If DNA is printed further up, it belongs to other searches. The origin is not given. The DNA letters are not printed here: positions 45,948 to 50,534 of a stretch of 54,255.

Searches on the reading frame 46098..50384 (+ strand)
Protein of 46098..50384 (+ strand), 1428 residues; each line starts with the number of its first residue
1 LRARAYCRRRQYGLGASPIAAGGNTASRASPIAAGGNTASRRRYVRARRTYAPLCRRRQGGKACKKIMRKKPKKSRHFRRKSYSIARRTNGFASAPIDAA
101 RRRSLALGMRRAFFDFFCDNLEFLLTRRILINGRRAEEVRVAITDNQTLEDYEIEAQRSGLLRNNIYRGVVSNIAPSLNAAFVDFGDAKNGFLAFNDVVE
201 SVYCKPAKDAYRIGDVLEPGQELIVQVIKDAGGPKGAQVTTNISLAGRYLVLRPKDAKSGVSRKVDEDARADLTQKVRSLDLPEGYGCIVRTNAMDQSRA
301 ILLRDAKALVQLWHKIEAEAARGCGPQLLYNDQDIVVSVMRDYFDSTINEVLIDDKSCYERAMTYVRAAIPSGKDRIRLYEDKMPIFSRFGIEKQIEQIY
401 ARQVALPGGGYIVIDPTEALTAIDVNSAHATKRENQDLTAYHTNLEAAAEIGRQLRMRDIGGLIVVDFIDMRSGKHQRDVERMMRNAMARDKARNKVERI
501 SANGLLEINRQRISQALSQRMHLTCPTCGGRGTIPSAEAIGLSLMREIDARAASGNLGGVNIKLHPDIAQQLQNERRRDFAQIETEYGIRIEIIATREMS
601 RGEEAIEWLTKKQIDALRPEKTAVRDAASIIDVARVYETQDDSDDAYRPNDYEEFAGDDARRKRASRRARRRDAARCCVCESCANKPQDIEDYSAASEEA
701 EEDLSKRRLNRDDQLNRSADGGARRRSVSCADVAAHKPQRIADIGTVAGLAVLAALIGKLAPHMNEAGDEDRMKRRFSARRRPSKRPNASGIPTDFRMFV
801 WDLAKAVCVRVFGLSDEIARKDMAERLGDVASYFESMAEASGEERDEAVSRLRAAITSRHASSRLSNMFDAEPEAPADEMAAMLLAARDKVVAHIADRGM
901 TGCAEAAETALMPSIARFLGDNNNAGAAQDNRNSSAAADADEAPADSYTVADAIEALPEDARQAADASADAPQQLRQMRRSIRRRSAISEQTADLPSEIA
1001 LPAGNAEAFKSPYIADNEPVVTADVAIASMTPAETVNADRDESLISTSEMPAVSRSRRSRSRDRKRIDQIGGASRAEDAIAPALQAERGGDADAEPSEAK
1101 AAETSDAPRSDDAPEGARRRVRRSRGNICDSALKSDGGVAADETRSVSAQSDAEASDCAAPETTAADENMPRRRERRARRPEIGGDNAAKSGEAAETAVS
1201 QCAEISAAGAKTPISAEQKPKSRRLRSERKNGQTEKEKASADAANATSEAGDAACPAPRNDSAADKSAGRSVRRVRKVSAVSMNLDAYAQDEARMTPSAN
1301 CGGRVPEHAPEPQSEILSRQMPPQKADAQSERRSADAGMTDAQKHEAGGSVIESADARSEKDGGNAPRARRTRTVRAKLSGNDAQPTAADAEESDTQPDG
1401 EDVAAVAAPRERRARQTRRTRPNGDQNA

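Call 7: search_protein_families(library=pfam, proteins=[window:46098-50384:+], max_evalue=0.001)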
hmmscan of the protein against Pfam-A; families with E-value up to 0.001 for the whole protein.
window:46098-50384:+ (1428 aa): 2 families
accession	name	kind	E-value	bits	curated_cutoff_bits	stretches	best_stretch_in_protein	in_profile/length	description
PF10150.14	RNase_E_G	-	9.8e-92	307.6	25.5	1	244-512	1-269/270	Ribonuclease E/G family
PF20833.2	RNase_E_G_Thio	-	1.4e-16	60.8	26.8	1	524-606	1-83/86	RNase E/G, Thioredoxin-like domain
